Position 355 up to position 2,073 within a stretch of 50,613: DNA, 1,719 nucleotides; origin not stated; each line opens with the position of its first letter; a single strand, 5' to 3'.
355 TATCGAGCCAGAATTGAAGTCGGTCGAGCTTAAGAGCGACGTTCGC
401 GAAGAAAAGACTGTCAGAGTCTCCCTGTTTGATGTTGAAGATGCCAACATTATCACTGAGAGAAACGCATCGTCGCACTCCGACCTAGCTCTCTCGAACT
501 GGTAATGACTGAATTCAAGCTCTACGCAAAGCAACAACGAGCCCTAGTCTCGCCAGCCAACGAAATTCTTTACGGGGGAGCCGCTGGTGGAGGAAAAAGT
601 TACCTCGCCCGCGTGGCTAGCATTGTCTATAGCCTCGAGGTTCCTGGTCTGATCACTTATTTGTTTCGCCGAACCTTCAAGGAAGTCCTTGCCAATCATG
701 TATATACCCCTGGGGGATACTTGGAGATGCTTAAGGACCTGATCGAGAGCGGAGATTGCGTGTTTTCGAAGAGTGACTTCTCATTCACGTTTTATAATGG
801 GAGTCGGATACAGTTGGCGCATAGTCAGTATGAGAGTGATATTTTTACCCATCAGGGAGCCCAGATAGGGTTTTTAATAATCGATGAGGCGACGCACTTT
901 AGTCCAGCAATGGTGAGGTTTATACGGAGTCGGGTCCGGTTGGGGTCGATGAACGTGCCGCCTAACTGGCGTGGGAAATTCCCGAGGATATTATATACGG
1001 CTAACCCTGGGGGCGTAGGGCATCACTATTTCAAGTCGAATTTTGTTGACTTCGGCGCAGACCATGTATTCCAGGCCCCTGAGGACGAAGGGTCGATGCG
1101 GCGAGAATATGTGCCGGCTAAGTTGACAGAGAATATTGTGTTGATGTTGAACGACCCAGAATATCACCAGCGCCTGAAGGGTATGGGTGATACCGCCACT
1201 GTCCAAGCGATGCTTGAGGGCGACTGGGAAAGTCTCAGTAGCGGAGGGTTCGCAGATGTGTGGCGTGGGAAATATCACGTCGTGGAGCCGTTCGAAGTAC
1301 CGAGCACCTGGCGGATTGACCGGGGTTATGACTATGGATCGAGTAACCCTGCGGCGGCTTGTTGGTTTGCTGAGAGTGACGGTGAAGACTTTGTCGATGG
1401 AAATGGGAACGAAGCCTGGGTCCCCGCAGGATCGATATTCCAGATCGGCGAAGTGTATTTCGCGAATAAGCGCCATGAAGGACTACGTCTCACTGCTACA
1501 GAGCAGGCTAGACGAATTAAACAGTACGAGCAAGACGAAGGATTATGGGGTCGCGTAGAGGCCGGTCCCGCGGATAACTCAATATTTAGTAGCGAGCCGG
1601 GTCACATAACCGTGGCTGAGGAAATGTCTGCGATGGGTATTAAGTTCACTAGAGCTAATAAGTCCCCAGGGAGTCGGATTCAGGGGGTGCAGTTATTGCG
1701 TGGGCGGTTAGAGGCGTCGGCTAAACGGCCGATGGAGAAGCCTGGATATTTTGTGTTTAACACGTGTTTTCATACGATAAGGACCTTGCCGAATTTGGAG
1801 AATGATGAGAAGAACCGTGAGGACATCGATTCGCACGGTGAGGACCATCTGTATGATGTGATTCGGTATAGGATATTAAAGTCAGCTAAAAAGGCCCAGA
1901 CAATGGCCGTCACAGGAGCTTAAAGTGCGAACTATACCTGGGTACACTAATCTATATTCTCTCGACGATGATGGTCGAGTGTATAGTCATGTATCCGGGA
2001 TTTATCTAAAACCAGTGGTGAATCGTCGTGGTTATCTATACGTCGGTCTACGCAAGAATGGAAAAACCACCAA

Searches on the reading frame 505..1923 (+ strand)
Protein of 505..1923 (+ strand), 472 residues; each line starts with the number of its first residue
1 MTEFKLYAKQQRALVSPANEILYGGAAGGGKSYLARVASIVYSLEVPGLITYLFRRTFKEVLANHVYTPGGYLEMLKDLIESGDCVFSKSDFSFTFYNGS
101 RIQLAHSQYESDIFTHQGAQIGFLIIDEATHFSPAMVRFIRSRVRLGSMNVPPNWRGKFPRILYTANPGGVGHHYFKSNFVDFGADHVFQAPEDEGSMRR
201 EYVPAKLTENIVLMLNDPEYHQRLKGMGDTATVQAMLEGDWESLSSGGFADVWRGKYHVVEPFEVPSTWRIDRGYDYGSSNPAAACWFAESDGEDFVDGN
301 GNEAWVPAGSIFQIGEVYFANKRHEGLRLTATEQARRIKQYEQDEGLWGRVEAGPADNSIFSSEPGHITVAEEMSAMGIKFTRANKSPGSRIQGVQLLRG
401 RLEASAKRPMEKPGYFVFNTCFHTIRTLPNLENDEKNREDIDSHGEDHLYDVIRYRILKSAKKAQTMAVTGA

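Call 13: search_dna_similar(query=window:505-1923:+, collection=phages, mode=protein, max_rows=25)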
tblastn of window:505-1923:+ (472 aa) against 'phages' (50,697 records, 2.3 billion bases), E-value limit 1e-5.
Records with a match: 1237; places in all: 1238; records where one place covers at least 80% of the query: 531.
Best place of each record, by identity: 60-80% 6; <60% 1231.
By first word of the organism name: Pseudomonas 390; Escherichia 121; Rheinheimera 112; Arthrobacter 72; Salmonella 71; Vibrio 51; Xanthomonas 40; Klebsiella 40; Stenotrophomonas 38; Achromobacter 29; and 59 more.
By host as written in the record: Pseudomonas aeruginosa 129; Rheinheimera sp. BAL341 112; - 99; Pseudomonas aeruginosa PAO1 58; Arthrobacter sp. ATCC 21022 54; Escherichia coli 44; Stenotrophomonas maltophilia 19; Pseudomonas sp. 18; and 309 more.
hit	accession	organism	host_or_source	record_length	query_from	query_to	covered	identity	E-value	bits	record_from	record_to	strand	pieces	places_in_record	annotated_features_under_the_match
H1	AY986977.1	Xanthomonas phage Xp15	-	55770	2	471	100%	72.1%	0e+0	736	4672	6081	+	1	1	putative phage terminase large subunit | possible NADH dehydrogenase subunit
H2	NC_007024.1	Xanthomonas phage Xp15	Xanthomonas campestris pv. pelargonii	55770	2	471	100%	72.1%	0e+0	736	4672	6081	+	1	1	terminase large subunit | possible NADH dehydrogenase subunit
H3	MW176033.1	Acinetobacter phage Effie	Acinetobacter calcoaceticus ATCC23055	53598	1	472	100%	62.9%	0e+0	633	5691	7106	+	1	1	110: terminase | 100: hypothetical protein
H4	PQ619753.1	Acinetobacter phage HHU4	Acinetobacter baumannii H4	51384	1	472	100%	61.9%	0e+0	627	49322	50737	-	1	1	terminase | hypothetical protein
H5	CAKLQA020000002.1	Acinetobacter phage MD-2021a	not known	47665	1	472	100%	61.9%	0e+0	626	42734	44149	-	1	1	Uncharacterized conserved protein | Uncharacterised protein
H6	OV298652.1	Acinetobacter phage MD-2021a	not known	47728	1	472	100%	61.9%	0e+0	626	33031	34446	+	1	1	Uncharacterized conserved protein | Uncharacterised protein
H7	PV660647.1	Salmonella phage vB_SE1_KM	Salmonella enterica subsp. enterica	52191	3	466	98%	42.3%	8e-121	394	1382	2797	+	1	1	terminase large subunit | hypothetical protein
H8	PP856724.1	Salmonella phage vB_SEnST11_KE25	Salmonella enterica subsp. enterica ...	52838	3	466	98%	42.1%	1e-120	394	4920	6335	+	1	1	terminase large subunit | hypothetical protein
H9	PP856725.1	Salmonella phage vB_SEnST11_KE26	Salmonella enterica subsp. enterica ...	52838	3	466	98%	42.1%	1e-120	394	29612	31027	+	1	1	terminase large subunit | hypothetical protein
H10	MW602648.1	Escherichia phage vB_EcoM_fHy-Eco03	Escherichia coli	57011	3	466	98%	42.1%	1e-119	391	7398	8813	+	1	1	putative structrural protein | hypothetical protein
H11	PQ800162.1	Klebsiella phage Kpn_R1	Klebsiella pneumoniae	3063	3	466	98%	41.7%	2e-123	389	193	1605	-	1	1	record has no annotation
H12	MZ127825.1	Salmonella phage S1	Salmonella enterica subsp enterica ...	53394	3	466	98%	41.7%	7e-119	389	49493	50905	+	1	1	putative terminase large subunit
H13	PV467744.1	Salmonella phage PK3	Salmonella sp.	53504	3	466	98%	41.7%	7e-119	389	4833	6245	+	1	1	terminase large subunit protein | hypothetical protein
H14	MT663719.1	Salmonella phage S144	Salmonella enterica subsp. enterica ...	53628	3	466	98%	41.7%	7e-119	389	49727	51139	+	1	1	putative terminase large subunit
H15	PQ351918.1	Salmonella phage VB_ST-SA173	Salmonella enterica SA173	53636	3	466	98%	41.7%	7e-119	389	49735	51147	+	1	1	terminase large subunit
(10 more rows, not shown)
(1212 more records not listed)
